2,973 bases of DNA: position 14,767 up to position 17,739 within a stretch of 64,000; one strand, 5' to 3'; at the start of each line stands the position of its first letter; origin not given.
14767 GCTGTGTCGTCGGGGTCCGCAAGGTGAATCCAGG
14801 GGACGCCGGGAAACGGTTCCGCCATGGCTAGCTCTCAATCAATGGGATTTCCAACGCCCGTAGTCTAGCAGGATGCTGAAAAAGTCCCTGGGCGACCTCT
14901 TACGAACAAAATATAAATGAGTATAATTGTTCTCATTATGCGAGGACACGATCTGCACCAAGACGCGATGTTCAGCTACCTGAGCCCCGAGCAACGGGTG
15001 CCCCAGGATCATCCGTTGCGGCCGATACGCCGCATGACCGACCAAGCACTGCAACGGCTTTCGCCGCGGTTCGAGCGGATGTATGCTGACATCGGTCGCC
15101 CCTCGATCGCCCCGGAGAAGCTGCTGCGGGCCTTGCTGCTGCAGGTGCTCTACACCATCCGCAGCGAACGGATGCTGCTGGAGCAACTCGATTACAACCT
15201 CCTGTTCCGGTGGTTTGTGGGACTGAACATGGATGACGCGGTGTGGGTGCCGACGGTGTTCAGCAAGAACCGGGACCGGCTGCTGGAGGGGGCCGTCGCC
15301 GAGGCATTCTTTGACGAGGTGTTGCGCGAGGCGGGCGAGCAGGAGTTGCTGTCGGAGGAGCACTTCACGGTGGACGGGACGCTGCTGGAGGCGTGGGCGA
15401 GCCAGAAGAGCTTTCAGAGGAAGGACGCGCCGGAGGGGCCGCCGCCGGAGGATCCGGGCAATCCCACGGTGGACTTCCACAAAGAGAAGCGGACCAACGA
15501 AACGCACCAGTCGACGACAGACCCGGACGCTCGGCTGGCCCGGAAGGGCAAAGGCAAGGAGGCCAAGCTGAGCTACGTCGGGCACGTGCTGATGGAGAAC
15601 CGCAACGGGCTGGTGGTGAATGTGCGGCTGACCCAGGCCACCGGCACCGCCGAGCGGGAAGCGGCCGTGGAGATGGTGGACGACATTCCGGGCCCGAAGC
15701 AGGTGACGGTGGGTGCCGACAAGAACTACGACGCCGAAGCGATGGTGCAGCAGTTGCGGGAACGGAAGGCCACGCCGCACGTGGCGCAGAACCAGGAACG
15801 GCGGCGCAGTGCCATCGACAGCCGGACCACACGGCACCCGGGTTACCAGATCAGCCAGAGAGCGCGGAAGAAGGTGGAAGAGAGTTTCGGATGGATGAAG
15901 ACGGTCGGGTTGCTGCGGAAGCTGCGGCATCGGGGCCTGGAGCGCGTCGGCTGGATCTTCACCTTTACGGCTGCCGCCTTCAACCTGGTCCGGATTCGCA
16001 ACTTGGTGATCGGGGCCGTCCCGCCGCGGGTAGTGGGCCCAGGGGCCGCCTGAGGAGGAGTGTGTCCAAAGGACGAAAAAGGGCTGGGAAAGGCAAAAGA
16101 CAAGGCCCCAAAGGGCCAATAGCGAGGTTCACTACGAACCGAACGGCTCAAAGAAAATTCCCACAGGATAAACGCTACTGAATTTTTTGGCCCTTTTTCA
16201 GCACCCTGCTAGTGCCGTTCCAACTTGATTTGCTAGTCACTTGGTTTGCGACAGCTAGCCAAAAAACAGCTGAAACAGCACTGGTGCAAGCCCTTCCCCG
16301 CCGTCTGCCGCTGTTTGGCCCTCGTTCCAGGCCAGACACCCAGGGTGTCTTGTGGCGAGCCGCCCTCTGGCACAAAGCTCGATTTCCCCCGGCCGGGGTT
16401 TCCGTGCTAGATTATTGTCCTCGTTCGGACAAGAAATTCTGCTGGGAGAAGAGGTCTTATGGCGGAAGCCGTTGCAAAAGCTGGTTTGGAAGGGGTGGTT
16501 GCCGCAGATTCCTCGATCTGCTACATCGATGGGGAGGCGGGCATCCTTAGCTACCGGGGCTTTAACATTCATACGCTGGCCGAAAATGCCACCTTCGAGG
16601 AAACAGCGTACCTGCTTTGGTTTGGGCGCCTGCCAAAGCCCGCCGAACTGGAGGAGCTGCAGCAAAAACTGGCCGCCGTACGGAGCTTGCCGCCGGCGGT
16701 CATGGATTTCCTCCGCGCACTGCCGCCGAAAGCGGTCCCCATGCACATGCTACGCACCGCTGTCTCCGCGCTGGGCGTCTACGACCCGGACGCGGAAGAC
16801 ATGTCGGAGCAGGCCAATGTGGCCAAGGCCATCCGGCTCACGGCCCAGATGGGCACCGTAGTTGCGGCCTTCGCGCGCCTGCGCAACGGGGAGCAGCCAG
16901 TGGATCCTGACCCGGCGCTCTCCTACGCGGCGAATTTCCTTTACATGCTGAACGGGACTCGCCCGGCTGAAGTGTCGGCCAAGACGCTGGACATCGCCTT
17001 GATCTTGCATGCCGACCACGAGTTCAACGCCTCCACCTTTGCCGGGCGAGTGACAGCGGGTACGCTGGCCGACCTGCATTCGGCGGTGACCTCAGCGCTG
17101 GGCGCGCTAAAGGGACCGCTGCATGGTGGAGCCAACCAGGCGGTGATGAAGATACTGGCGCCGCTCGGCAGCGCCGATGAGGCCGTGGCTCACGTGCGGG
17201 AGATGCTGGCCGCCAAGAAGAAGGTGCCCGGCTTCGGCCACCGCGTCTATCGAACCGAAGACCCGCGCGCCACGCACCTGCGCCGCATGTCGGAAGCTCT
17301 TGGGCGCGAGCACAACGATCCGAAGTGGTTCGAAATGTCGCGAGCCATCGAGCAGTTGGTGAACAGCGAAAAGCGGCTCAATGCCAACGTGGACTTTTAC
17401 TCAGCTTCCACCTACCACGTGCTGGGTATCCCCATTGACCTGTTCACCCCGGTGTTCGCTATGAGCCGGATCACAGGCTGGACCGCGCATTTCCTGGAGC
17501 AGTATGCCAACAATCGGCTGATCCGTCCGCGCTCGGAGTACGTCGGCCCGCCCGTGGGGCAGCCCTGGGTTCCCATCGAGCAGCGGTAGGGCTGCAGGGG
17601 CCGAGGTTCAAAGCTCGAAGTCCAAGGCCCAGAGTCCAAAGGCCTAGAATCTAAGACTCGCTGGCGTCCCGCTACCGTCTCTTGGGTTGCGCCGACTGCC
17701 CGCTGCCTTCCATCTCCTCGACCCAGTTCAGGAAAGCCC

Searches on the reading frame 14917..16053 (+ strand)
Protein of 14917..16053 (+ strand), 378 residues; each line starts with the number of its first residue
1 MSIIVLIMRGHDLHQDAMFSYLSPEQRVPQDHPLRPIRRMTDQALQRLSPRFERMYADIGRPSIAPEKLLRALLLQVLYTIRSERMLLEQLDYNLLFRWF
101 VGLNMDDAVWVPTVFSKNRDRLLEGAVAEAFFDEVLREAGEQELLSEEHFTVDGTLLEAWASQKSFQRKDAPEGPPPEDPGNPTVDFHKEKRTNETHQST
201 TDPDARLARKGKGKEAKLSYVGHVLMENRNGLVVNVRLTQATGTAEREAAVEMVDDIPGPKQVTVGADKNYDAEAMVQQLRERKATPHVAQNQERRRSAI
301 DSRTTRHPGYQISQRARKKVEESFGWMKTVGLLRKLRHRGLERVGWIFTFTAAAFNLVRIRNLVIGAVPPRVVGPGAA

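Call 4: search_protein_families(library=pfam, proteins=[window:14917-16053:+], max_evalue=0.01)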
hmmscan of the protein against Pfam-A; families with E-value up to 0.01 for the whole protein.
window:14917-16053:+ (378 aa): 3 families
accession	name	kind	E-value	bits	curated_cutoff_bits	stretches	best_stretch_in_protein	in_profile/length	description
PF05598.16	DUF772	-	2.1e-23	82.5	23.1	1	60-135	1-74/74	Transposase domain (DUF772)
PF01609.27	DDE_Tnp_1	-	3.4e-12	47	23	1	208-356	24-199/200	Transposase DDE domain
PF13751.12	DDE_Tnp_1_6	-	2.6e-08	34.6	25.1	1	291-360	55-124/125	Transposase DDE domain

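Call 6: search_protein_families(library=ncbifam, proteins=[window:14917-16053:+], max_evalue=0.001)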
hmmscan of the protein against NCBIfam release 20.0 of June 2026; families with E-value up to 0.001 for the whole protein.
window:14917-16053:+ (378 aa): 8 families
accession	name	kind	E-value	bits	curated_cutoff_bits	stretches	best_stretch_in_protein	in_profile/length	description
NF033581.1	transpos_IS5_4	equivalog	5.1e-88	295.1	140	1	35-358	1-285/285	IS5 family transposase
NF033551.1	transpos_IS1182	equivalog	2.1e-58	198.4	270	3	12-172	3-161/488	IS1182 family transposase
NF033593.1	transpos_ISNCY_1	equivalog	2.9e-17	62.5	325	2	42-159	24-142/444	ISNCY family transposase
NF033580.1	transpos_IS5_3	equivalog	4.6e-10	39.5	110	1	200-330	114-231/258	IS5 family transposase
NF033578.1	transpos_IS5_1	equivalog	1.3e-07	31.2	275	0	225-360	289-416/419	IS5 family transposase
NF033520.1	transpos_IS982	equivalog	3.4e-05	23.5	130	1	225-342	118-226/243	IS982 family transposase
NF033579.1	transpos_IS5_2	equivalog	6.4e-05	22.6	140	1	220-301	140-218/289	IS5 family transposase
NF033592.1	transpos_IS4_1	equivalog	0.00086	18.5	115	0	221-283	139-198/332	IS4 family transposase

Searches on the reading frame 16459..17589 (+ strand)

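Call 34: search_protein_families(library=pfam, proteins=[window:16459-17589:+], max_evalue=1)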
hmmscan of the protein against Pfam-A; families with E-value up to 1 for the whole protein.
window:16459-17589:+ (376 aa): 1 family
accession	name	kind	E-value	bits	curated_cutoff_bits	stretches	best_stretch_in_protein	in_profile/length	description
PF00285.26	Citrate_synt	-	5.5e-137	457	27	1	9-358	1-357/357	Citrate synthase, C-terminal domain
